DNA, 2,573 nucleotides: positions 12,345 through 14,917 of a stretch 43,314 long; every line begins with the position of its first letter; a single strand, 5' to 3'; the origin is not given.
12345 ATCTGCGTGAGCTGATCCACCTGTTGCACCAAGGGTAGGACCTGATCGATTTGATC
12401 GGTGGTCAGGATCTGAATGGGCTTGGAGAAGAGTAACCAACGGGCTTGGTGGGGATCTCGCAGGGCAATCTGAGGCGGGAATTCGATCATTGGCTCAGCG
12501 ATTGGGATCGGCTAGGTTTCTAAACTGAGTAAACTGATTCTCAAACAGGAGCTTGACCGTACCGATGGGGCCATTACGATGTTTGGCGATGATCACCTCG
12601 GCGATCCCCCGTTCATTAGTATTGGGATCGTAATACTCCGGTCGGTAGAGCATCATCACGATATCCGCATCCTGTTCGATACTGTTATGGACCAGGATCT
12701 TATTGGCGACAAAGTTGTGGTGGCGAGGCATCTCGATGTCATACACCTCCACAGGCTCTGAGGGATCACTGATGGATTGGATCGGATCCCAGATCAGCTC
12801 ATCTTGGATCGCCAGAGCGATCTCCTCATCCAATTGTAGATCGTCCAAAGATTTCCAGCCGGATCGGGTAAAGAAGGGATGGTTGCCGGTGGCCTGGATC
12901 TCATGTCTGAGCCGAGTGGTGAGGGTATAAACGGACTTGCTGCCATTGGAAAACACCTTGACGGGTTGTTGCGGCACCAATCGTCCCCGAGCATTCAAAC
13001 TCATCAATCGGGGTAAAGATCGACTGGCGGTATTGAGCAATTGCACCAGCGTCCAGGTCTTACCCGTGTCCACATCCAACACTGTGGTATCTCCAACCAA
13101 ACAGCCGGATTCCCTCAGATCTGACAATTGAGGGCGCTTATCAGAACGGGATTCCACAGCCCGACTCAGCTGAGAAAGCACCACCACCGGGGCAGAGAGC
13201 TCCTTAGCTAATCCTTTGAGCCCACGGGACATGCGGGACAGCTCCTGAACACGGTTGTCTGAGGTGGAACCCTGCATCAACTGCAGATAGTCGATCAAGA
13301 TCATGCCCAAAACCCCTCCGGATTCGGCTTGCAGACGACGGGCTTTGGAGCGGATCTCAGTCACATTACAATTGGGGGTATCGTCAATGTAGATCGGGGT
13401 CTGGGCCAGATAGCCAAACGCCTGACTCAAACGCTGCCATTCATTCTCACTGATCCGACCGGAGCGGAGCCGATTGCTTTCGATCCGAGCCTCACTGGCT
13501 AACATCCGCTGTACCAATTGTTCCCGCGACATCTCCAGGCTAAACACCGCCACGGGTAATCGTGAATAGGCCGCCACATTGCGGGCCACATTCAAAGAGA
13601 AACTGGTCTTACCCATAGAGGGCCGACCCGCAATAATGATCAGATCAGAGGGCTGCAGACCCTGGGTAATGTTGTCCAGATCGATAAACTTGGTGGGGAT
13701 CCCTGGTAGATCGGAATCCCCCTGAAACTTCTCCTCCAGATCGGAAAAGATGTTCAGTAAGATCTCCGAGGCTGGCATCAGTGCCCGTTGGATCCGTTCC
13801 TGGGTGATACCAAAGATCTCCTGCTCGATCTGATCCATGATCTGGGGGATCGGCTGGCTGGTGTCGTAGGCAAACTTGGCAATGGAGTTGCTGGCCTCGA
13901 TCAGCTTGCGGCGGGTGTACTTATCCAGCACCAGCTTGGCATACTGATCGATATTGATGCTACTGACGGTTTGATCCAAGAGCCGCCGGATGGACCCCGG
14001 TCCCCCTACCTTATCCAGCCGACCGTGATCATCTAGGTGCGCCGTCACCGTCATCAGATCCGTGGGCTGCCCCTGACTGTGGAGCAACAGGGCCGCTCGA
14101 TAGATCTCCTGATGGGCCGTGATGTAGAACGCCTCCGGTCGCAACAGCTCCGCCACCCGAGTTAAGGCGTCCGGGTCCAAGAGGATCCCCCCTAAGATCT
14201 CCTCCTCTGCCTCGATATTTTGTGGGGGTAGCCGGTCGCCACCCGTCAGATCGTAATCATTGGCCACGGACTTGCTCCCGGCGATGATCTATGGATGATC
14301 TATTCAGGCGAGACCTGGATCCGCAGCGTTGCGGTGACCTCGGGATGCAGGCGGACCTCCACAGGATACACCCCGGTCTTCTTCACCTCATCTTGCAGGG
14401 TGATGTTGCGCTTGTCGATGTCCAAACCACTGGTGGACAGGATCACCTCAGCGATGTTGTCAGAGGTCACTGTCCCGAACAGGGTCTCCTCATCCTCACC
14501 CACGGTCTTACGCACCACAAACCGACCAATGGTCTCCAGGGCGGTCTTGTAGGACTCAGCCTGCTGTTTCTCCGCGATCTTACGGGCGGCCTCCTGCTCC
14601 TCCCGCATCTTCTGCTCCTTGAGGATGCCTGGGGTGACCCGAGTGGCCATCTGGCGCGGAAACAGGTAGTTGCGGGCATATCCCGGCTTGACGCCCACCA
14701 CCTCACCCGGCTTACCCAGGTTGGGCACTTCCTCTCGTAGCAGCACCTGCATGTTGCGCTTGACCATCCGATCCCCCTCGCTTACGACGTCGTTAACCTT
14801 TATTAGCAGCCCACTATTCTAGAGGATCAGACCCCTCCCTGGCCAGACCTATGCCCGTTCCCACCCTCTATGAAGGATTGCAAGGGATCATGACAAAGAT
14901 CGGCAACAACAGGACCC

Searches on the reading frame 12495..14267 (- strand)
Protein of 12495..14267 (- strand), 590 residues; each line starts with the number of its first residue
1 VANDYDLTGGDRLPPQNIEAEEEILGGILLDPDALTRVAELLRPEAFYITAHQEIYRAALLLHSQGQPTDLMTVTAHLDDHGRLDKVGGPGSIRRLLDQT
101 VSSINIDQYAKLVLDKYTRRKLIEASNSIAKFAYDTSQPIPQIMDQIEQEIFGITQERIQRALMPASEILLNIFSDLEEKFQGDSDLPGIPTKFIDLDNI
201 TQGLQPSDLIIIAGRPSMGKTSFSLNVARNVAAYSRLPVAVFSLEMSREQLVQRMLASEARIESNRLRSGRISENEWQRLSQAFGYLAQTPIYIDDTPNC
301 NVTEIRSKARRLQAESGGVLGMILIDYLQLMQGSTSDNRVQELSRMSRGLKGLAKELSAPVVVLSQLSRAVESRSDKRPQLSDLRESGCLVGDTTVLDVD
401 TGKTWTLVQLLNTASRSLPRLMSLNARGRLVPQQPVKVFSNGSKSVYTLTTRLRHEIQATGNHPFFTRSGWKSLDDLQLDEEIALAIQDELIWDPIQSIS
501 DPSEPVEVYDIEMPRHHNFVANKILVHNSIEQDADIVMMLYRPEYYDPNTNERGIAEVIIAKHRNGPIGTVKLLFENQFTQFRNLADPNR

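Call 23: search_protein_families(library=ncbifam, proteins=[window:12495-14267:-], max_evalue=1e-10)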
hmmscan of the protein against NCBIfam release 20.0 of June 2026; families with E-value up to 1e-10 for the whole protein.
window:12495-14267:- (590 aa): 16 families
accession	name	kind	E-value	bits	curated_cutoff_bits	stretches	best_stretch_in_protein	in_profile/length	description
NF005852.0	PRK07773.1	equivalog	4.3e-226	753.2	780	2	9-485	19-492/886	replicative DNA helicase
TIGR00665.1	DnaB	equivalog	8.6e-195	647.6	385.25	1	13-586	1-434/435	replicative DNA helicase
NF004384.0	PRK05748.1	equivalog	3.9e-163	543.2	525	2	11-396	7-393/452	replicative DNA helicase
TIGR03600.1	phage_DnaB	exception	6.9e-133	443.7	498.65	2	17-396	1-382/421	phage replicative helicase, DnaB family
NF004109.0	PRK05595.1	equivalog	3.9e-132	441.1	737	2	15-396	9-389/444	replicative DNA helicase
NF006606.0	PRK09165.1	equivalog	3e-127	425.2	540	2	12-394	19-419/497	replicative DNA helicase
NF005424.0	PRK07004.1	equivalog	6.4e-125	417.3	834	2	12-396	13-402/460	replicative DNA helicase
NF040583.1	dnaB_SPI-7_type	exception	3.4e-124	415.2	655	2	16-396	3-385/434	SPI-7-type island replicative DNA helicase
NF005369.0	PRK06904.1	equivalog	2.2e-121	405.9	809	2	13-394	24-412/474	replicative DNA helicase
NF006443.0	PRK08760.1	equivalog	4.2e-121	404.6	741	2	12-395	31-416/476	replicative DNA helicase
NF005945.0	PRK08006.1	equivalog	7.4e-116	387.8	898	2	10-395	23-413/471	replicative DNA helicase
NF006458.0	PRK08840.1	equivalog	1.2e-114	383.6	884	2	12-395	18-406/464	replicative DNA helicase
NF006306.0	PRK08506.1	equivalog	7.4e-108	361.2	596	1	17-394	6-378/472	replicative DNA helicase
NF004967.0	PRK06321.1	equivalog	4.5e-102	342.4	751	2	14-394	16-415/472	replicative DNA helicase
NF005240.0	PRK06749.1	subfamily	1.5e-89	300.8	686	2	16-396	4-378/428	replicative DNA helicase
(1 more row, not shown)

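Call 78: search_protein_families(library=pfam, proteins=[window:12495-14267:-], max_evalue=0.01)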
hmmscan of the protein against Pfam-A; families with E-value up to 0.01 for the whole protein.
window:12495-14267:- (590 aa): 5 families
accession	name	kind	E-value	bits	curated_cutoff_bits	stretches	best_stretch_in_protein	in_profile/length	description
PF03796.21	DnaB_C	-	4.6e-108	360.9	27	1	189-584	1-255/255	DnaB-like helicase C terminal domain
PF00772.26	DnaB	-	1.2e-30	106.1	23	1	14-114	2-102/103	DnaB-like helicase N terminal domain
PF14890.11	Intein_splicing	-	3.1e-17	63.3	35.8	2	489-528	116-155/155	Intein splicing domain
PF13481.12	AAA_25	-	3.2e-11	43.6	27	1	201-367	26-190/195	AAA domain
PF06745.19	ATPase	-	0.00047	20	26.6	1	191-259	2-71/231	KaiC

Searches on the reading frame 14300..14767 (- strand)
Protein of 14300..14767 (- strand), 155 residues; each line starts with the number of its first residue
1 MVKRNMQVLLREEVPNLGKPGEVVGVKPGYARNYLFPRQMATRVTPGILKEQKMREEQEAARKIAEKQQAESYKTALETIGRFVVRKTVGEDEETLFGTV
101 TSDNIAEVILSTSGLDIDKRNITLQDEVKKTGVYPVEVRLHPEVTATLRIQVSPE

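Call 60: search_protein_families(library=pfam, proteins=[window:14300-14767:-], max_evalue=0.00001)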
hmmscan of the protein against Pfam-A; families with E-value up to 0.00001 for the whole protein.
window:14300-14767:- (155 aa): 2 families
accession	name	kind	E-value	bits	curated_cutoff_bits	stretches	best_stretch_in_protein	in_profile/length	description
PF03948.19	Ribosomal_L9_C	-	1.5e-22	80.3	23.2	1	68-153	1-85/86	Ribosomal protein L9, C-terminal domain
PF01281.25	Ribosomal_L9_N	-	1.4e-20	73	20.7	1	6-51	1-46/47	Ribosomal protein L9, N-terminal domain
